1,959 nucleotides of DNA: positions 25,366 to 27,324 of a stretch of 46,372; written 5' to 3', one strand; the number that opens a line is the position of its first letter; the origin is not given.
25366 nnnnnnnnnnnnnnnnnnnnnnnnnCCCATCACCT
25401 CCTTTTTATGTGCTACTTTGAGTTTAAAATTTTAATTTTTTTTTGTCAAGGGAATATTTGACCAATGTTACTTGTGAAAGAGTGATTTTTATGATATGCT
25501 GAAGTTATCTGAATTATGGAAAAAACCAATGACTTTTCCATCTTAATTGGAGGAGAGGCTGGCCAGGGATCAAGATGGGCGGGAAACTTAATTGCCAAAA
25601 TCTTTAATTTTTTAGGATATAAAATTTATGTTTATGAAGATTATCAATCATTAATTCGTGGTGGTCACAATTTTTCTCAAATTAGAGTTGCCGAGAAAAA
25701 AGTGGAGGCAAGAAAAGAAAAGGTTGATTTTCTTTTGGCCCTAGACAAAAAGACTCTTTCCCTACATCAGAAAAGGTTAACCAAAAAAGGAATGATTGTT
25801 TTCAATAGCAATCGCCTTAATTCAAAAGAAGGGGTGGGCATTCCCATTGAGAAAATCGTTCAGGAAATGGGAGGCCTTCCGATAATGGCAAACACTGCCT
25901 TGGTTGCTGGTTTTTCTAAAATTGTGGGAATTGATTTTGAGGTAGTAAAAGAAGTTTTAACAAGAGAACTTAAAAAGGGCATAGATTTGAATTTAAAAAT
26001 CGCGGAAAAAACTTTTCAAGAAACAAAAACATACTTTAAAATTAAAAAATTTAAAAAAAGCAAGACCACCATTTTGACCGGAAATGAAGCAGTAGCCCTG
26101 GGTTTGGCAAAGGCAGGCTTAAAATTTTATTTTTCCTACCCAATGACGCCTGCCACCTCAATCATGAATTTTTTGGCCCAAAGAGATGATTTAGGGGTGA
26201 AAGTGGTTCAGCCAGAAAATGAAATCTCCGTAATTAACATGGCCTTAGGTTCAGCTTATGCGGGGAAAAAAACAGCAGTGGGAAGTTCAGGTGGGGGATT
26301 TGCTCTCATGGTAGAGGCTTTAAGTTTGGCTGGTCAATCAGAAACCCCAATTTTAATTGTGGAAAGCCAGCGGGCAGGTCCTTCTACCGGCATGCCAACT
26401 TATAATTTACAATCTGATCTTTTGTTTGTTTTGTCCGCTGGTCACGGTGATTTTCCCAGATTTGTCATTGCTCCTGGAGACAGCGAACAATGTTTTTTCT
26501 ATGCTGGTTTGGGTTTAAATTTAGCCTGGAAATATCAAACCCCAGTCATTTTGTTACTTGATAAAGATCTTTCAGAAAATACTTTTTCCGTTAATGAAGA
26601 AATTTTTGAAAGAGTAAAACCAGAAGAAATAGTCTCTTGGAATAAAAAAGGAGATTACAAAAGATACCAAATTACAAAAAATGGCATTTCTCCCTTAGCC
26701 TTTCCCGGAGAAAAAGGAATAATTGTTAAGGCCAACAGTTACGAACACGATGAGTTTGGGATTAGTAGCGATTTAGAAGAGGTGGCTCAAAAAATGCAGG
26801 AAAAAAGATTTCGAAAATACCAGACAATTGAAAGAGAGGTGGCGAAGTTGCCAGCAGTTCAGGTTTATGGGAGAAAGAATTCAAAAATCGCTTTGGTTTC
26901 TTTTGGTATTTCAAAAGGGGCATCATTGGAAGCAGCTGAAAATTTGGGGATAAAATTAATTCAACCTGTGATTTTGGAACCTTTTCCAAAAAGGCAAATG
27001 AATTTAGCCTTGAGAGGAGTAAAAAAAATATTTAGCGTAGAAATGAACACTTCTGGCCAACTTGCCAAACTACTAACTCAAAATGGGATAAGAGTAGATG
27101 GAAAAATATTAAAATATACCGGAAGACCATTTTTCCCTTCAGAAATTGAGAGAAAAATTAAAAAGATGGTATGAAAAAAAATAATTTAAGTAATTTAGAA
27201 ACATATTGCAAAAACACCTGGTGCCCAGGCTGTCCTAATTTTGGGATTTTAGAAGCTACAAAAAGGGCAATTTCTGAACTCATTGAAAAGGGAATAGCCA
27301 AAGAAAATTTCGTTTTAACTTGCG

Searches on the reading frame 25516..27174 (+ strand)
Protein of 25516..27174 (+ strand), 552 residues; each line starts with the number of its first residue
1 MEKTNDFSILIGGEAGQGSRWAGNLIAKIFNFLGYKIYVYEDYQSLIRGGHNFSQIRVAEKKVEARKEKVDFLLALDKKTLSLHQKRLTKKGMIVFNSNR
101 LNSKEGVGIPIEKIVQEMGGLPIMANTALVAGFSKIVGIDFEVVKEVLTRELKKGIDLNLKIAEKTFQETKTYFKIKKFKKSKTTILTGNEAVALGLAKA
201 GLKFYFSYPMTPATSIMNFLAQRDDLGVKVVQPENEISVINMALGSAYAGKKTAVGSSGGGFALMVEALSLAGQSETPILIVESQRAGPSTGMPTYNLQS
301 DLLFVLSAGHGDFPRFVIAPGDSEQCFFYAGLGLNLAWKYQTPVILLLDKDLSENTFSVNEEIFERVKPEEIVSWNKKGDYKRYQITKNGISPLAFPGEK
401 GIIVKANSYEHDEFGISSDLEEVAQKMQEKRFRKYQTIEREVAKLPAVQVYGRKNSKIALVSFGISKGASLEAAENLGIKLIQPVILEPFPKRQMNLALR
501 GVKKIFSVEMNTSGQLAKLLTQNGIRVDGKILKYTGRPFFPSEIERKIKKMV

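Call 20: find_related_loci(query=window:25516-27174:+, collection=genome_contigs, flank=8000)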
Query window:25516-27174:+ (552 aa) in genome_contigs; peptide patterns used: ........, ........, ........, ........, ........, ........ (x = any residue, [..] = any of these).
202 stretches matched a pattern; 1 encode a relative of the query (tblastn E <= 1e-3); 1 distinct loci.
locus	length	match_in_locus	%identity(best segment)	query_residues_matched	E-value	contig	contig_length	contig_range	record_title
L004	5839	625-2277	68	1-544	0e+0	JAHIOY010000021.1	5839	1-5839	MAG: Patescibacteria group bacterium isolate KR13_S3.mb.32 KR13_S3.mb.32_k141_86189, whole genome shotgun sequence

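Call 41: search_protein_families(library=pfam, proteins=[L004:18-245:+, L004:227-625:+], max_evalue=0.01)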
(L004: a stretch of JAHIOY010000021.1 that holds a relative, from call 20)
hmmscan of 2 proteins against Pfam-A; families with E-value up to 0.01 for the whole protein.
L004:18-245:+ (75 aa): 0 families

L004:227-625:+ (132 aa): 1 family
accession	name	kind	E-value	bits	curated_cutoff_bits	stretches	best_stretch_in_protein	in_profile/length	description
PF01850.27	PIN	-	3.7e-14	53.8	23.6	1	9-124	1-118/120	PIN domain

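Call 84: find_related_loci(query=window:25516-27174:+, collection=metagenome_contigs, flank=6000)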
Query window:25516-27174:+ (552 aa) in metagenome_contigs; peptide patterns used: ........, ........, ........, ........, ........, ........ (x = any residue, [..] = any of these).
527 stretches matched a pattern; 3 encode a relative of the query (tblastn E <= 1e-3); 3 distinct loci.
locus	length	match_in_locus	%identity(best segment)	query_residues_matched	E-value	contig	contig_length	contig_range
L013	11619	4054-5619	52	6-545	0e+0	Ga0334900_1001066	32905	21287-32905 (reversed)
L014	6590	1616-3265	52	5-552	0e+0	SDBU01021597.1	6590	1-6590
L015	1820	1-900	53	250-552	1e-104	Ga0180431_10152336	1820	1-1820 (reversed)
